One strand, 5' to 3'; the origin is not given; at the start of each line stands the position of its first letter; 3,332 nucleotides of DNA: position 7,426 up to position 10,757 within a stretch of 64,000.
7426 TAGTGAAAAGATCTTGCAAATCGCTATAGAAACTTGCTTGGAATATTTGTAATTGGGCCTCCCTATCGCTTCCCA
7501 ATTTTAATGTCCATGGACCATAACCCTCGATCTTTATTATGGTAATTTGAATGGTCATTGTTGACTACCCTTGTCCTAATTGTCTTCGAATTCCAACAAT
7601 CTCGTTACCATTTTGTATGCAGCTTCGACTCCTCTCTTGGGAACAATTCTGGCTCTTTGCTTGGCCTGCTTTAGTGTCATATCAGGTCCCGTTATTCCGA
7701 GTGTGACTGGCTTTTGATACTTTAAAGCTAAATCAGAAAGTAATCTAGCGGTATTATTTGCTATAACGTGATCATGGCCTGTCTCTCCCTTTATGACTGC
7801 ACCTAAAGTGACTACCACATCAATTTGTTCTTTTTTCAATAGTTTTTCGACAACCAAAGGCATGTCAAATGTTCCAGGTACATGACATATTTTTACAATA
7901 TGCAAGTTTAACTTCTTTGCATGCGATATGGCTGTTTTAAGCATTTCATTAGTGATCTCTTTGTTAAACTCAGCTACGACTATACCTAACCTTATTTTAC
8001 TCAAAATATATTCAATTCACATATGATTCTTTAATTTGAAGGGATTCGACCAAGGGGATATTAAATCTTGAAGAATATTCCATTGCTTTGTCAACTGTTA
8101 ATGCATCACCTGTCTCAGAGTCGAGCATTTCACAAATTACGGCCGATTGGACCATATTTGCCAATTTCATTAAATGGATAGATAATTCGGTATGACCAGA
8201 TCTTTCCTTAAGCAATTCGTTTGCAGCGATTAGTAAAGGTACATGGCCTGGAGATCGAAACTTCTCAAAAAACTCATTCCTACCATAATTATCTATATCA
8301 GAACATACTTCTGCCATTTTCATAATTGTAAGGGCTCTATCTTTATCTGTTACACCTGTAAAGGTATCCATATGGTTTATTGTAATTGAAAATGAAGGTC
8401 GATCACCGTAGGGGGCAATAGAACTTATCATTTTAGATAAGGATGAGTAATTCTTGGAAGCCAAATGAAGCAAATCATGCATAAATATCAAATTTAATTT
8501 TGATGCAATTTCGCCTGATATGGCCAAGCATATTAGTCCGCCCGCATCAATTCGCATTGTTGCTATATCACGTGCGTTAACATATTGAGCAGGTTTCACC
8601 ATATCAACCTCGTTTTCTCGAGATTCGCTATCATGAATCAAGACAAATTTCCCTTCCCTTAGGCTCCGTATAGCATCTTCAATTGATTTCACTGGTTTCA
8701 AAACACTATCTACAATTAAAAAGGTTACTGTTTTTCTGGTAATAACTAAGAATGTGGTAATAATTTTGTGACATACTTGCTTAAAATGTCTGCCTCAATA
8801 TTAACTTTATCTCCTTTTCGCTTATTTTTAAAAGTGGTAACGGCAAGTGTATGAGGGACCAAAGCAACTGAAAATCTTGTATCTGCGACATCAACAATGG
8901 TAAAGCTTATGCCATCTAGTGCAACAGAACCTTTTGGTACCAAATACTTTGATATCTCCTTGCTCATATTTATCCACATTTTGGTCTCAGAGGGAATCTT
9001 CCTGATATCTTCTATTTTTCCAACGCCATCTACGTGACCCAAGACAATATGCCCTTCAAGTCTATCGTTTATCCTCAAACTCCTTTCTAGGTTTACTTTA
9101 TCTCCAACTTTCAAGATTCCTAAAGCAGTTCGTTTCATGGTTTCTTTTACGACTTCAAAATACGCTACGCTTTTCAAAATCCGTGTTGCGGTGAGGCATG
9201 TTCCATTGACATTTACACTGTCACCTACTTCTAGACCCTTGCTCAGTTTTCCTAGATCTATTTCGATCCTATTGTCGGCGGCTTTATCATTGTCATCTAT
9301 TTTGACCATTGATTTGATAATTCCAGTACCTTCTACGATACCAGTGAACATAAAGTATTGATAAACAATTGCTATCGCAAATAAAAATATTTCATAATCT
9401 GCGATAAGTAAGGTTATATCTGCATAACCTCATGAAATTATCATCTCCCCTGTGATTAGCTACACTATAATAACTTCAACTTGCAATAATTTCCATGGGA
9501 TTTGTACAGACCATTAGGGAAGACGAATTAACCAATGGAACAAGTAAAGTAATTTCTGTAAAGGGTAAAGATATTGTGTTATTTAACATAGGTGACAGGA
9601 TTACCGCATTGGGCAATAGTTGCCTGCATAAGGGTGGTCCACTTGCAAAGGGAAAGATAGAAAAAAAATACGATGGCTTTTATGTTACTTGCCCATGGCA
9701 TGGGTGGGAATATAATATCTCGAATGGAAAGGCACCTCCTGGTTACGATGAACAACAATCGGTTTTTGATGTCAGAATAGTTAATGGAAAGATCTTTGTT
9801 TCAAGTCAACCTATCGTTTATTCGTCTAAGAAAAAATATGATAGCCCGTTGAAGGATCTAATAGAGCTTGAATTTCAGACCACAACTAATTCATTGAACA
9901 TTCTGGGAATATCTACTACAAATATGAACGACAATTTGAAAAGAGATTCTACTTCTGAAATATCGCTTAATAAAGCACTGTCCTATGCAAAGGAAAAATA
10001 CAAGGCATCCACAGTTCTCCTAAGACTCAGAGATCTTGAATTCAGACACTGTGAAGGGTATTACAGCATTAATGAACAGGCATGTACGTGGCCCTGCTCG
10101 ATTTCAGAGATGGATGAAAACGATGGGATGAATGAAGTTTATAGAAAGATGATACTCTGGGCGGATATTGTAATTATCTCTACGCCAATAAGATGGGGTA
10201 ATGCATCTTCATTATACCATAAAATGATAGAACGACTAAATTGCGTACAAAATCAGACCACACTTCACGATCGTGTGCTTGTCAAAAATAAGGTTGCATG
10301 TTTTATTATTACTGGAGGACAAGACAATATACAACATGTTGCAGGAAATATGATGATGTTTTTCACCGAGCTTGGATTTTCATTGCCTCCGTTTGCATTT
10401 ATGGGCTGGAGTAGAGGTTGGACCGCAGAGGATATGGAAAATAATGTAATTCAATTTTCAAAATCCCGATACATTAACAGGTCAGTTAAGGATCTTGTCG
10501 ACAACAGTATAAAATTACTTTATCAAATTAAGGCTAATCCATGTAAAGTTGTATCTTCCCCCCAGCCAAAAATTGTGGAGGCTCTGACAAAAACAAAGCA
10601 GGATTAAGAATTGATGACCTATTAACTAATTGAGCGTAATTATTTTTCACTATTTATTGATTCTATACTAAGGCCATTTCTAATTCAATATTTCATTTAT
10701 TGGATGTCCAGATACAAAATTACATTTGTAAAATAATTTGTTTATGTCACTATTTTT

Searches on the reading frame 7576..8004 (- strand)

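Call 3: search_protein_families(library=pfam, proteins=[window:7576-8004:-])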
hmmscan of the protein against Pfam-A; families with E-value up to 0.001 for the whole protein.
window:7576-8004:- (142 aa): 1 family
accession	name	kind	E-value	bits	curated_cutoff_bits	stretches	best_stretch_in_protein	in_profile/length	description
PF00885.24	DMRL_synthase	-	2e-37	128.7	26.7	1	4-133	2-132/139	6,7-dimethyl-8-ribityllumazine synthase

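Call 4: search_protein_families(library=ncbifam, proteins=[window:7576-8004:-])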
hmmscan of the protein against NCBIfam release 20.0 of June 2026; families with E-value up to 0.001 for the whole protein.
window:7576-8004:- (142 aa): 4 families
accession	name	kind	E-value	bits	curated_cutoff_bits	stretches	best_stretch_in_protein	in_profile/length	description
TIGR00114.1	lumazine-synth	equivalog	1.7e-41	141.5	84.6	1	4-137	1-136/138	6,7-dimethyl-8-ribityllumazine synthase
NF000814.0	PRK00061.2-2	equivalog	1.4e-21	76.9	174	1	3-136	17-151/160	6,7-dimethyl-8-ribityllumazine synthase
NF009084.0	PRK12419.1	equivalog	2e-08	33.9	160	1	3-131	13-146/166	6,7-dimethyl-8-ribityllumazine synthase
TIGR01506.1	ribC_arch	equivalog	5.8e-05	23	100.55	1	20-83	13-75/151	riboflavin synthase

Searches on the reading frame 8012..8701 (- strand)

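Call 3: search_protein_families(library=pfam, proteins=[window:8012-8701:-])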
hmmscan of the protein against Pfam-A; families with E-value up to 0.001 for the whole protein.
window:8012-8701:- (229 aa): 1 family
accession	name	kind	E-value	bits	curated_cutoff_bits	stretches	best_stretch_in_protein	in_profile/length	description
PF00926.24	DHBP_synthase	-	6.6e-53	179.5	26.4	1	8-222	1-187/191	3,4-dihydroxy-2-butanone 4-phosphate synthase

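Call 4: search_protein_families(library=ncbifam, proteins=[window:8012-8701:-])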
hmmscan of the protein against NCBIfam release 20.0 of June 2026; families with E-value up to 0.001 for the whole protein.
window:8012-8701:- (229 aa): 8 families
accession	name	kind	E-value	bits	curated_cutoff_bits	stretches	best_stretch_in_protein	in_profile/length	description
TIGR00506.1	ribB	equivalog_domain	1.9e-63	213.7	177.45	1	4-223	2-200/204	3,4-dihydroxy-2-butanone-4-phosphate synthase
NF004437.0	PRK05773.1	equivalog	1.2e-62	211.1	262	1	6-226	2-216/219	3,4-dihydroxy-2-butanone 4-phosphate synthase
NF006804.0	PRK09314.1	equivalog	3e-31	108.8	432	1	4-218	3-189/339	bifunctional 3,4-dihydroxy-2-butanone 4-phosphate synthase/GTP cyclohydrolase II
NF006803.0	PRK09311.1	equivalog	1.1e-28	100.2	569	1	4-219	9-197/417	bifunctional 3,4-dihydroxy-2-butanone-4-phosphate synthase/GTP cyclohydrolase II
NF006806.0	PRK09319.1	equivalog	8.6e-26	90.7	764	1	5-219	12-201/561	bifunctional 3,4-dihydroxy-2-butanone-4-phosphate synthase/GTP cyclohydrolase II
NF010626.1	PRK14019.1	equivalog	5.2e-25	88.1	513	1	4-198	2-170/364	bifunctional 3,4-dihydroxy-2-butanone-4-phosphate synthase/GTP cyclohydrolase II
NF006805.0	PRK09318.1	equivalog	5.2e-23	81.7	486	1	10-228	4-186/387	bifunctional 3,4-dihydroxy-2-butanone-4-phosphate synthase/GTP cyclohydrolase II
NF009132.0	PRK12485.1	equivalog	8.2e-18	64.6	693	1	5-198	4-171/369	bifunctional 3,4-dihydroxy-2-butanone-4-phosphate synthase/GTP cyclohydrolase II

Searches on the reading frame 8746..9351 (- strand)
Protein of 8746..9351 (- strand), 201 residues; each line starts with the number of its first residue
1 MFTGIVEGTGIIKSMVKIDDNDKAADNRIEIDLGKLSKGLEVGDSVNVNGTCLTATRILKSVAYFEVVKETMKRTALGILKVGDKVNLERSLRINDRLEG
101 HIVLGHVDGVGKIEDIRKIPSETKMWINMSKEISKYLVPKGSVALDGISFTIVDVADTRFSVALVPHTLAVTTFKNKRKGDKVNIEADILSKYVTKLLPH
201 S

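Call 3: search_protein_families(library=pfam, proteins=[window:8746-9351:-])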
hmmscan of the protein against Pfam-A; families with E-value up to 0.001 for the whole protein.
window:8746-9351:- (201 aa): 1 family
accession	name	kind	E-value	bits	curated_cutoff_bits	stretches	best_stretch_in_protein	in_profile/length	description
PF00677.23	Lum_binding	-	4.6e-46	155.2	27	2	105-188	2-86/86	Lumazine binding domain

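Call 4: search_protein_families(library=ncbifam, proteins=[window:8746-9351:-])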
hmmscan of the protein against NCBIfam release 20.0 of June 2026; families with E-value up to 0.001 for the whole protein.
window:8746-9351:- (201 aa): 3 families
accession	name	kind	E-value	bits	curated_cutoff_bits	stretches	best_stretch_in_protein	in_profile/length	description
NF006767.1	PRK09289.1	equivalog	9.2e-66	220.8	155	1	1-197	1-191/192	riboflavin synthase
TIGR00187.1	ribE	equivalog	1.4e-62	210.5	156.6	1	1-198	1-195/207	riboflavin synthase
NF009566.0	PRK13020.1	equivalog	4.6e-57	192.5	180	1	1-194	1-190/206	riboflavin synthase subunit alpha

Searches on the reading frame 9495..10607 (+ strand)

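Call 3: search_protein_families(library=pfam, proteins=[window:9495-10607:+])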
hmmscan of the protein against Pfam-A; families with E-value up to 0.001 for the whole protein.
window:9495-10607:+ (370 aa): 5 families
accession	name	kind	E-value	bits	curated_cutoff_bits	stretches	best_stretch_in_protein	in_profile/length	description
PF00355.32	Rieske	-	3.8e-15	56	20.3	1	6-80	5-75/88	Rieske [2Fe-2S] domain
PF03358.20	FMN_red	-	2.3e-11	44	24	1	148-299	10-141/152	NADPH-dependent FMN reductase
PF13806.12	Rieske_2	-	1.5e-09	38.1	27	1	3-102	2-103/104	Rieske-like [2Fe-2S] domain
PF22543.2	Rieske_4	-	7.1e-08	33.2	28.4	1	8-79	5-76/119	Soluble Rieske-type ferredoxin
PF02525.22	Flavodoxin_2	-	5.5e-05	23.4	27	1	207-292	63-164/198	Flavodoxin-like fold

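Call 4: search_protein_families(library=ncbifam, proteins=[window:9495-10607:+])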
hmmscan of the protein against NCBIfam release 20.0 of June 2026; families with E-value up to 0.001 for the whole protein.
window:9495-10607:+ (370 aa): 5 families
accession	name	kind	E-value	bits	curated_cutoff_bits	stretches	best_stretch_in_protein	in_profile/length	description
TIGR02378.1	nirD_assim_sml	equivalog_domain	7e-13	48.6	74.65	1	8-103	7-104/105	nitrite reductase small subunit NirD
NF042948.2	3PPDioc_HcaC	equivalog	1.4e-07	31.7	150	1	4-103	4-101/105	3-phenylpropionate/cinnamic acid dioxygenase ferredoxin subunit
NF007422.0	PRK09965.1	equivalog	6e-07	29.5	113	1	10-103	10-99/106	bifunctional 3-phenylpropionate/cinnamic acid dioxygenase ferredoxin subunit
NF041683.1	ant_diox_AndAb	equivalog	6.6e-07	29.5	150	1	8-102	7-98/100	anthranilate 1,2-dioxygenase ferredoxin subunit AndAb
NF052579.1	BetMthstMoxSdmAMthl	equivalog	0.00099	18.2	600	0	9-74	24-86/351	4beta-methylsterol monooxygenase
